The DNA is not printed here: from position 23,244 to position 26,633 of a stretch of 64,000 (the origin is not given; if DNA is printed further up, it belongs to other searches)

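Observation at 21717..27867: Dockerin-bearing M60-like protease next to a cohesin-like, SLH-anchored protein: possible non-cellulosomal surface display of a mucinase-type enzyme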

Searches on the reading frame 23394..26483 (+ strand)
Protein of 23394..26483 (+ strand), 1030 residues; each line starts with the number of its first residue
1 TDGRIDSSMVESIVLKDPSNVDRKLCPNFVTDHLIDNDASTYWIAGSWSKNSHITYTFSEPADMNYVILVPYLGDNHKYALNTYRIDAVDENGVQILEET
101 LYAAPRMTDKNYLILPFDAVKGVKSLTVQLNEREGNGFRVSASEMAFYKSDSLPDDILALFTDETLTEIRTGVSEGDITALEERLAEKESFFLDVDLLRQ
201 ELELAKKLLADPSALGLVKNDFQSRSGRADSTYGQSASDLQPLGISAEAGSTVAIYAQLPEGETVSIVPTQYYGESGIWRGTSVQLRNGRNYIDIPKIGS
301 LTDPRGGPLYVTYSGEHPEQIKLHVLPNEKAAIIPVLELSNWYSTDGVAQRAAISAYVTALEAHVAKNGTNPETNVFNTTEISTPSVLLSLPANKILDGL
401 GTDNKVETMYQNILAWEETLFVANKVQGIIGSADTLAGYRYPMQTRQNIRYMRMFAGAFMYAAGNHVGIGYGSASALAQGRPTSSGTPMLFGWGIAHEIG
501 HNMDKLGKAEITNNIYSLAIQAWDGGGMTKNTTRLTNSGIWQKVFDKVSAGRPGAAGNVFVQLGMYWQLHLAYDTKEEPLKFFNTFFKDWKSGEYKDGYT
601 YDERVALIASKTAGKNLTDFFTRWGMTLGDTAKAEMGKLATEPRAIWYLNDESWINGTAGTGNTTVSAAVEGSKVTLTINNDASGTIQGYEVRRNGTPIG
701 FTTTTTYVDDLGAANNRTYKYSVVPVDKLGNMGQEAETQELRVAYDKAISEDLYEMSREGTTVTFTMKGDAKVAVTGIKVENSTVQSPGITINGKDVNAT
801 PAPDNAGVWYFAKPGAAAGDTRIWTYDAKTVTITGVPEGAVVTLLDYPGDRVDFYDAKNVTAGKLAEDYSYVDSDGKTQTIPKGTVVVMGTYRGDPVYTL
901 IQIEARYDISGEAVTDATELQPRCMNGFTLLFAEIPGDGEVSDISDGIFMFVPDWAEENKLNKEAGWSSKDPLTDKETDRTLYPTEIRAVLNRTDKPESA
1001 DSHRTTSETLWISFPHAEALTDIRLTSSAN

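Call 55: find_homologous_proteins(query=window:23394-26483:+, max_evalue=1e-20)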
Query window:23394-26483:+ (1030 aa): 1440 proteins with E <= 1e-20 among 8000 candidates; the best 120 are listed.
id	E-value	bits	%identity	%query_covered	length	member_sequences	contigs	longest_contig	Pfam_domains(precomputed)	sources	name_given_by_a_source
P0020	0.0e+0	2095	100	90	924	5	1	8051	PF13402.13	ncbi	-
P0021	0.0e+0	2005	86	100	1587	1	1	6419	PF13402.13,PF25059.2,PF00404.25,PF00041.28,PF16656.12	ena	-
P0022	0.0e+0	1987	86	100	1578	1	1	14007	PF00754.32,PF13402.13,PF25059.2,PF00404.25,PF00041.28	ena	-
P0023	0.0e+0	1978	86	100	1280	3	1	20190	PF13402.13,PF25059.2,PF00041.28,PF16656.12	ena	-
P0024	0.0e+0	1954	84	100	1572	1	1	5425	PF13402.13,PF25059.2,PF00404.25,PF00041.28,PF16656.12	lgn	-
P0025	0.0e+0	1954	84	100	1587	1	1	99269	PF13402.13,PF25059.2,PF00404.25,PF00041.28,PF16656.12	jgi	jgi:hypothetical protein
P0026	0.0e+0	1874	81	100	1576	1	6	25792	PF13402.13,PF25059.2,PF00404.25,PF00041.28,PF16656.12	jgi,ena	-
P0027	0.0e+0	1874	81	100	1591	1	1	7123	PF13402.13,PF25059.2,PF00404.25,PF00041.28,PF16656.12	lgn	-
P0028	0.0e+0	1863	81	100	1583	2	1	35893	PF13402.13,PF25059.2,PF00404.25,PF00041.28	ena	-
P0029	0.0e+0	1839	80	100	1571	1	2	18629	PF13402.13,PF25059.2,PF00404.25,PF00041.28,PF16656.12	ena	-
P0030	0.0e+0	1829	80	100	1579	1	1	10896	PF13402.13,PF25059.2,PF00404.25,PF00041.28,PF16656.12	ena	-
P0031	0.0e+0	1824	80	100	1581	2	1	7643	PF13402.13,PF25059.2,PF00404.25,PF00041.28,PF16656.12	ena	-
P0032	0.0e+0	1798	79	100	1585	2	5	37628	PF13402.13,PF25059.2,PF00404.25,PF00041.28,PF16656.12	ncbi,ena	-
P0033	0.0e+0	1798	79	100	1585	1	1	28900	PF13402.13,PF25059.2,PF00404.25,PF00041.28,PF16656.12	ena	-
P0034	0.0e+0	1798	79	100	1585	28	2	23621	PF13402.13,PF25059.2,PF00404.25,PF00041.28,PF16656.12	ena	-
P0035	0.0e+0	1787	78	100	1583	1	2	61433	PF13402.13,PF25059.2,PF00404.25,PF00041.28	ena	-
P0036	0.0e+0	1777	78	100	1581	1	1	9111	PF13402.13,PF25059.2,PF00404.25,PF00041.28,PF16656.12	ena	-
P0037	0.0e+0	1764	84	91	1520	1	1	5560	PF00754.32,PF13402.13,PF25059.2,PF00404.25,PF00041.28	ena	-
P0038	0.0e+0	1726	75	100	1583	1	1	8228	PF13402.13,PF25059.2,PF00404.25,PF00041.28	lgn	-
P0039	0.0e+0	1707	75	100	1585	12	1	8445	PF13402.13,PF25059.2,PF00404.25,PF00041.28,PF16656.12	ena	-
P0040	0.0e+0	1685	74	100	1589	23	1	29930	PF13402.13,PF25059.2,PF00404.25,PF00041.28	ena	-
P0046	0.0e+0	1285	59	100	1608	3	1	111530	PF00754.32,PF13402.13,PF25059.2,PF00404.25,PF22633.4,PF00041.28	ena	-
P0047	0.0e+0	1269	59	100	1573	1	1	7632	PF13402.13,PF25059.2,PF00404.25,PF00041.28,PF16656.12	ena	-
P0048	0.0e+0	1267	57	99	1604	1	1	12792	PF13402.13,PF25059.2,PF00404.25,PF00041.28,PF16656.12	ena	-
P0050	0.0e+0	1260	58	100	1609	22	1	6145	PF00754.32,PF13402.13,PF25059.2,PF00404.25,PF22633.4,PF00041.28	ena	-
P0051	0.0e+0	1253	58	100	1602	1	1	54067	PF13402.13,PF25059.2,PF00404.25,PF00041.28,PF16656.12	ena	-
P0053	0.0e+0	1252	59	100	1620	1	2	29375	PF00754.32,PF13402.13,PF25059.2,PF00404.25,PF00041.28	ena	-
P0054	0.0e+0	1252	59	100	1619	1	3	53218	PF00754.32,PF13402.13,PF25059.2,PF00404.25,PF00041.28,PF16656.12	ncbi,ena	-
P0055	0.0e+0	1252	57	100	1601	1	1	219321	PF00754.32,PF13402.13,PF25059.2,PF00404.25,PF00041.28,PF16656.12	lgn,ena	-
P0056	0.0e+0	1246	58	100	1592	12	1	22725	PF13402.13,PF25059.2,PF00404.25,PF00041.28,PF16656.12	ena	-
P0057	0.0e+0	1246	57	100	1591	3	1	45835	PF00754.32,PF13402.13,PF25059.2,PF00404.25,PF22633.4,PF00041.28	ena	-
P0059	0.0e+0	1244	57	100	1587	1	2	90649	PF13402.13,PF25059.2,PF00404.25,PF00041.28,PF16656.12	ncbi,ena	-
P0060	0.0e+0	1244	57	100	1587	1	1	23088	PF13402.13,PF25059.2,PF00404.25,PF00041.28,PF16656.12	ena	-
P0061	0.0e+0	1244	57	100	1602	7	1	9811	PF13402.13,PF25059.2,PF00404.25,PF00041.28,PF16656.12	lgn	-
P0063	0.0e+0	1243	57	100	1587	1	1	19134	PF13402.13,PF25059.2,PF00404.25,PF00041.28,PF16656.12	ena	-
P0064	0.0e+0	1243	58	100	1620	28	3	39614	PF13402.13,PF25059.2,PF00404.25,PF00041.28,PF16656.12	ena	-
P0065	0.0e+0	1243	57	100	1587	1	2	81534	PF13402.13,PF25059.2,PF00404.25,PF00041.28,PF16656.12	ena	-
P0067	0.0e+0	1242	57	100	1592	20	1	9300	PF00754.32,PF13402.13,PF25059.2,PF00404.25,PF22633.4,PF00041.28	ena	-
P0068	0.0e+0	1242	58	100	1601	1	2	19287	PF00754.32,PF13402.13,PF25059.2,PF00404.25,PF22633.4,PF00041.28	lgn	-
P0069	0.0e+0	1241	57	100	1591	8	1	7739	PF00754.32,PF13402.13,PF25059.2,PF00404.25,PF22633.4,PF00041.28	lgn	-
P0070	0.0e+0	1241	58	100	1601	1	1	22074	PF00754.32,PF13402.13,PF25059.2,PF00404.25,PF22633.4,PF00041.28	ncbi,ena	-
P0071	0.0e+0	1241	58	100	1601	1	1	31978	PF00754.32,PF13402.13,PF25059.2,PF00404.25,PF22633.4,PF00041.28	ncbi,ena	-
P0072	0.0e+0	1241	58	100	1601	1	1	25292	PF00754.32,PF13402.13,PF25059.2,PF00404.25,PF22633.4,PF00041.28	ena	-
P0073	0.0e+0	1240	58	100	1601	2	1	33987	PF00754.32,PF13402.13,PF25059.2,PF00404.25,PF22633.4,PF00041.28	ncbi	-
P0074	0.0e+0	1240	57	100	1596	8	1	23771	PF13402.13,PF25059.2,PF00404.25,PF00041.28,PF16656.12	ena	-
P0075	0.0e+0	1239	58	100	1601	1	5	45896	PF00754.32,PF13402.13,PF25059.2,PF00404.25,PF22633.4,PF00041.28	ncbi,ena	-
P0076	0.0e+0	1239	58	100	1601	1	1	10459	PF00754.32,PF13402.13,PF25059.2,PF00404.25,PF22633.4,PF00041.28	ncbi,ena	-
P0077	0.0e+0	1239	58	100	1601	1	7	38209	PF00754.32,PF13402.13,PF25059.2,PF00404.25,PF22633.4,PF00041.28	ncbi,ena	-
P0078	0.0e+0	1239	58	100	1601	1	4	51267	PF00754.32,PF13402.13,PF25059.2,PF00404.25,PF22633.4,PF00041.28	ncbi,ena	-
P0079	0.0e+0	1239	58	100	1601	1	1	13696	PF00754.32,PF13402.13,PF25059.2,PF00404.25,PF22633.4,PF00041.28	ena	-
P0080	0.0e+0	1239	58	100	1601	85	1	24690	PF00754.32,PF13402.13,PF25059.2,PF00404.25,PF22633.4,PF00041.28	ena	-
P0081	0.0e+0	1239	58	100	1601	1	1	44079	PF00754.32,PF13402.13,PF25059.2,PF00404.25,PF22633.4,PF00041.28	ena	-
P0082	0.0e+0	1238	57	100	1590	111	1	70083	PF13402.13,PF25059.2,PF00404.25,PF00041.28,PF16656.12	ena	-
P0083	0.0e+0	1238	58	100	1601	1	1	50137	PF00754.32,PF13402.13,PF25059.2,PF00404.25,PF22633.4,PF00041.28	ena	-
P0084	0.0e+0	1237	58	100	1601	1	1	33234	PF00754.32,PF13402.13,PF25059.2,PF00404.25,PF22633.4,PF00041.28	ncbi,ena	-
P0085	0.0e+0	1237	58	100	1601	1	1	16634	PF00754.32,PF13402.13,PF25059.2,PF00404.25,PF22633.4,PF00041.28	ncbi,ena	-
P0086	0.0e+0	1237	58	100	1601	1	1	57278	PF00754.32,PF13402.13,PF25059.2,PF00404.25,PF22633.4,PF00041.28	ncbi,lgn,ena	-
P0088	0.0e+0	1236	56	100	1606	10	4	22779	PF13402.13,PF25059.2,PF00404.25,PF13202.13,PF00041.28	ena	-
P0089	0.0e+0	1236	58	100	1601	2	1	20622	PF00754.32,PF13402.13,PF25059.2,PF00404.25,PF22633.4,PF00041.28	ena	-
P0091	0.0e+0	1236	58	100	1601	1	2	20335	PF00754.32,PF13402.13,PF25059.2,PF00404.25,PF22633.4,PF00041.28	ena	-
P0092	0.0e+0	1235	59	100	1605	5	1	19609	PF13402.13,PF00404.25,PF00041.28,PF16656.12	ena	-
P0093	0.0e+0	1234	58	100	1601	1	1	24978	PF00754.32,PF13402.13,PF25059.2,PF00404.25,PF22633.4,PF00041.28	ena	-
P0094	0.0e+0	1234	57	100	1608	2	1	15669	PF13402.13,PF25059.2,PF00404.25,PF00041.28,PF16656.12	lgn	-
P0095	0.0e+0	1231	57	100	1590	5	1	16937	PF13402.13,PF25059.2,PF00404.25,PF00041.28,PF16656.12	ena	-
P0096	0.0e+0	1230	56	100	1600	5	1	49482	PF13402.13,PF25059.2,PF00404.25,PF00041.28,PF16656.12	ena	-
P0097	0.0e+0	1230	59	100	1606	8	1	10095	PF13402.13,PF00404.25,PF00041.28,PF16656.12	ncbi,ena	-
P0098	0.0e+0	1229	57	100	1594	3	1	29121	PF13402.13,PF25059.2,PF00404.25,PF00041.28,PF16656.12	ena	-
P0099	0.0e+0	1227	57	99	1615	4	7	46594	PF00754.32,PF13402.13,PF25059.2,PF00404.25,PF00041.28,PF16656.12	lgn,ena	-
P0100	0.0e+0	1227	58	100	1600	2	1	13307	PF13402.13,PF00404.25,PF00041.28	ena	-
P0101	0.0e+0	1227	58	100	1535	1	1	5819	PF00754.32,PF13402.13,PF25059.2,PF00404.25,PF22633.4,PF00041.28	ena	-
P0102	0.0e+0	1226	57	100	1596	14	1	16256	PF13402.13,PF25059.2,PF00404.25,PF00041.28,PF16656.12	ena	-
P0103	0.0e+0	1224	55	100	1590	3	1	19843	PF13402.13,PF25059.2,PF00404.25,PF00041.28,PF16656.12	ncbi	-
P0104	0.0e+0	1223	57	100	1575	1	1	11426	PF13402.13,PF25059.2,PF00404.25,PF00041.28,PF16656.12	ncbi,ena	-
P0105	0.0e+0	1223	58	100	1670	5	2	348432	PF13402.13,PF25059.2,PF00404.25,PF00041.28,PF16656.12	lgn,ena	-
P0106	0.0e+0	1222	57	100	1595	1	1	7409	PF13402.13,PF25059.2,PF00404.25,PF00041.28,PF16656.12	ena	-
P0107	0.0e+0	1221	57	99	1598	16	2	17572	PF13402.13,PF25059.2,PF00404.25,PF00041.28,PF16656.12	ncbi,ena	-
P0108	0.0e+0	1221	57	100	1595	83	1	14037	PF00754.32,PF13402.13,PF25059.2,PF00404.25,PF22633.4,PF00041.28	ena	-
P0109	0.0e+0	1221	57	100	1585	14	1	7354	PF13402.13,PF25059.2,PF00404.25,PF00041.28,PF16656.12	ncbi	-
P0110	0.0e+0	1220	56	100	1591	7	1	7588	PF13402.13,PF25059.2,PF00404.25,PF00041.28,PF16656.12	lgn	-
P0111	0.0e+0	1219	57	100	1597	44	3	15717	PF13402.13,PF25059.2,PF00404.25,PF00041.28,PF16656.12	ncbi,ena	-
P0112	0.0e+0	1219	56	100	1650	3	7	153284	PF13402.13,PF25059.2,PF00404.25,PF00041.28,PF16656.12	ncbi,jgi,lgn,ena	-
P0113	0.0e+0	1218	58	100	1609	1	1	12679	PF13402.13,PF25059.2,PF00404.25,PF00041.28,PF16656.12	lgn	-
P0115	0.0e+0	1212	57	99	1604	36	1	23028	PF13402.13,PF25059.2,PF00404.25,PF00041.28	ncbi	-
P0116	0.0e+0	1212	56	98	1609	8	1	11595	PF00754.32,PF13402.13,PF00404.25,PF22633.4,PF00041.28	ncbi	-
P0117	0.0e+0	1210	56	100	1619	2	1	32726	PF13402.13,PF25059.2,PF00404.25,PF00041.28,PF16656.12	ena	-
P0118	0.0e+0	1210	58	100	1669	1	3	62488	PF13402.13,PF25059.2,PF00404.25,PF00041.28,PF16656.12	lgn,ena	-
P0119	0.0e+0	1209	56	100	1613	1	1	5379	PF13402.13,PF25059.2,PF00404.25,PF00041.28,PF16656.12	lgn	-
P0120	0.0e+0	1209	58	99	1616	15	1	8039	PF13402.13,PF25059.2,PF00404.25,PF00041.28,PF16656.12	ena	-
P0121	0.0e+0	1209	55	100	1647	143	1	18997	PF13402.13,PF25059.2,PF00404.25,PF00041.28,PF16656.12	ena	-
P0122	0.0e+0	1208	56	100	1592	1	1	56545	PF13402.13,PF25059.2,PF00404.25,PF00041.28,PF16656.12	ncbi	-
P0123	0.0e+0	1208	58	98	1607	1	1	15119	PF28033.1,PF13402.13,PF25059.2,PF00404.25,PF00041.28,PF16656.12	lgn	-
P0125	0.0e+0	1205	56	100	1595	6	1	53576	PF13402.13,PF25059.2,PF00404.25,PF00041.28,PF16656.12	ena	-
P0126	0.0e+0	1203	56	100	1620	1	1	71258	PF00754.32,PF13402.13,PF25059.2,PF00404.25,PF22633.4,PF00041.28,PF16656.12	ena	-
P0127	0.0e+0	1202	57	98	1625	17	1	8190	PF13402.13,PF25059.2,PF00404.25,PF00041.28,PF16656.12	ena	-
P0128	0.0e+0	1202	56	99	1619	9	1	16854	PF00754.32,PF13402.13,PF25059.2,PF00404.25,PF00041.28,PF16656.12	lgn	-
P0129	0.0e+0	1201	56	100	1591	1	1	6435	PF13402.13,PF25059.2,PF00404.25,PF00041.28,PF16656.12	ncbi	-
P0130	0.0e+0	1201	58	100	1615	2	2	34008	PF00754.32,PF13402.13,PF25059.2,PF00404.25,PF00041.28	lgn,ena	-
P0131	0.0e+0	1200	56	100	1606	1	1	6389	PF13402.13,PF25059.2,PF00404.25,PF00041.28,PF16656.12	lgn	-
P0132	0.0e+0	1199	58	100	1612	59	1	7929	PF00754.32,PF13402.13,PF25059.2,PF00404.25,PF00041.28,PF16656.12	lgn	-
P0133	0.0e+0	1196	58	100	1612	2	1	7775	PF13402.13,PF25059.2,PF00404.25,PF00041.28,PF16656.12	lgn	-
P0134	0.0e+0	1195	58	100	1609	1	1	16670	PF13402.13,PF25059.2,PF00404.25,PF00041.28,PF16656.12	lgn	-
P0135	0.0e+0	1195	57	98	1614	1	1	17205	PF13402.13,PF25059.2,PF00404.25,PF00041.28,PF16656.12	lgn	-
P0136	0.0e+0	1195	58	100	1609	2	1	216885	PF13402.13,PF25059.2,PF00404.25,PF00041.28,PF16656.12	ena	-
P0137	0.0e+0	1194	58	100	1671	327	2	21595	PF13402.13,PF25059.2,PF00404.25,PF00041.28,PF16656.12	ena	-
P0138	0.0e+0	1194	58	100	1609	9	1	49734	PF13402.13,PF25059.2,PF00404.25,PF00041.28,PF16656.12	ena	-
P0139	0.0e+0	1194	56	100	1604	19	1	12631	PF13402.13,PF25059.2,PF00404.25,PF00041.28,PF16656.12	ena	-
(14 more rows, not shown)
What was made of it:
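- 21717..26486 (+): Enzyme gene: a 1589-aa secreted XDoc-bearing M60-like O-glycopeptidase. There are 1440 relatives at E<=1e-20 (call 55).
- On Dockerin (PF00404): Precomputed PF00404 is present in most of the 120 listed orthologues (call 55).
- Tried and rejected: The 120 listed hits were all same-architecture orthologues (call 55).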
